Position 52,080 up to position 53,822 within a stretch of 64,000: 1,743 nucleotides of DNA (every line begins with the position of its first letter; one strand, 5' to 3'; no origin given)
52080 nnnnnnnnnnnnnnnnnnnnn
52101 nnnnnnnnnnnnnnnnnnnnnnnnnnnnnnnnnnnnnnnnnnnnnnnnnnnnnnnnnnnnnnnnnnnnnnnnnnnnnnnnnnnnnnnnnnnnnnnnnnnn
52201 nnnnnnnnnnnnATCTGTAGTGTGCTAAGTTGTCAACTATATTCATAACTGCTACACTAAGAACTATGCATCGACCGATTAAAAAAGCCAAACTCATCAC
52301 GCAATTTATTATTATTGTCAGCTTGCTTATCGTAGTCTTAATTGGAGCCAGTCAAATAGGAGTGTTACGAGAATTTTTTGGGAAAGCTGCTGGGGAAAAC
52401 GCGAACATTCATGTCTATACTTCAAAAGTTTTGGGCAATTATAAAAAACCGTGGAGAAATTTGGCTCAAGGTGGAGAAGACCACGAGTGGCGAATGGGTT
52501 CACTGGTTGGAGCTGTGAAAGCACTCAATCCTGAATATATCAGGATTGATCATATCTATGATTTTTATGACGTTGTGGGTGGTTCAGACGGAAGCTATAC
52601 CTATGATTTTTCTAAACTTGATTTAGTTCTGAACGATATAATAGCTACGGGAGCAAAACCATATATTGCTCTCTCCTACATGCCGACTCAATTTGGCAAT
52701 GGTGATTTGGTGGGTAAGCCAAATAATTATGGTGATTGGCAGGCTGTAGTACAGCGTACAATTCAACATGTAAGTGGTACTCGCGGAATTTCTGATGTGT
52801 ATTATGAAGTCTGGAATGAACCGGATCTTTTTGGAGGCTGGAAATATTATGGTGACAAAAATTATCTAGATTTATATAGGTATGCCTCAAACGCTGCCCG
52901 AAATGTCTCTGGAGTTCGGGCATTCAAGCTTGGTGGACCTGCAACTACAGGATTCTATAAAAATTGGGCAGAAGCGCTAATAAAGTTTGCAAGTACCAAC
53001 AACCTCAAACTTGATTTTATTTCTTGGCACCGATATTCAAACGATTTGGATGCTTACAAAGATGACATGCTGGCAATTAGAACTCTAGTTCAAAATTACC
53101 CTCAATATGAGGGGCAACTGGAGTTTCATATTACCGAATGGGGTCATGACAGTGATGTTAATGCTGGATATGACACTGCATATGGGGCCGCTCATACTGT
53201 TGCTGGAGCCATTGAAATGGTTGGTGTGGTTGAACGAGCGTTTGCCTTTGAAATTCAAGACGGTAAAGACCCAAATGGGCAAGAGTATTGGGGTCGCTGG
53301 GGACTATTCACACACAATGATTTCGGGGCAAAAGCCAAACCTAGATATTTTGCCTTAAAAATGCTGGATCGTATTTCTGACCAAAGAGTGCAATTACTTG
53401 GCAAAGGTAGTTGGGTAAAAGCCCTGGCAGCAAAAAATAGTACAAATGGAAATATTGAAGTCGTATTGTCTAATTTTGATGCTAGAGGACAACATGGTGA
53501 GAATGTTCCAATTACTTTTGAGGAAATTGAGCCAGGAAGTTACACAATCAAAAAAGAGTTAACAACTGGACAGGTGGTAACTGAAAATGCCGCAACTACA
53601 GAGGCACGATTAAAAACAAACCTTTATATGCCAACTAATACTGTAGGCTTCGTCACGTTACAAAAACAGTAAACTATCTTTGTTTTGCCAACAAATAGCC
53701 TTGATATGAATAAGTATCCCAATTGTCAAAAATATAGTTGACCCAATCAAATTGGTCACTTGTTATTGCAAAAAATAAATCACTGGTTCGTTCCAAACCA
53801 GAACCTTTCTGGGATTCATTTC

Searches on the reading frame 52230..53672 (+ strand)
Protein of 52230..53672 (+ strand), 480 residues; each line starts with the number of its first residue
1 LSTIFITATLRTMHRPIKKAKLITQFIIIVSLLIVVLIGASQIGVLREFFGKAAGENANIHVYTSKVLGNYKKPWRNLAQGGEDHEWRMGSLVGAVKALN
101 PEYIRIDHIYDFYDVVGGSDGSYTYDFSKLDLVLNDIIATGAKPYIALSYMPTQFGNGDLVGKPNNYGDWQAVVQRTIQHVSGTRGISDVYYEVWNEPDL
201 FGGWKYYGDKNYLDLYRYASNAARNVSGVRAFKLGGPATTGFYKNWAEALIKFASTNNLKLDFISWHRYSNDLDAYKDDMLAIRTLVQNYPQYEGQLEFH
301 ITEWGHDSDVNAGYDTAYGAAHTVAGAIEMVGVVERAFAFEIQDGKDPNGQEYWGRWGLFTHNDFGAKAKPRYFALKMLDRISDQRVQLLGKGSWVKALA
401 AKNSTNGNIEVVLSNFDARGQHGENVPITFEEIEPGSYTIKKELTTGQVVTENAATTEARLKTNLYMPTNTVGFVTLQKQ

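Call 52: search_protein_families(library=pfam, proteins=[window:52230-53672:+], max_evalue=0.001)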
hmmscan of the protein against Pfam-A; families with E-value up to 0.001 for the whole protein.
window:52230-53672:+ (480 aa): 2 families
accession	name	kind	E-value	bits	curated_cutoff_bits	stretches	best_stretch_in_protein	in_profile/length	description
PF01229.23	Glyco_hydro_39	-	3.4e-29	102.4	26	1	60-404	3-374/472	Glycosyl hydrolases family 39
PF11790.14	Glyco_hydro_cc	-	6.8e-05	23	21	1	194-346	71-215/237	Glycosyl hydrolase catalytic core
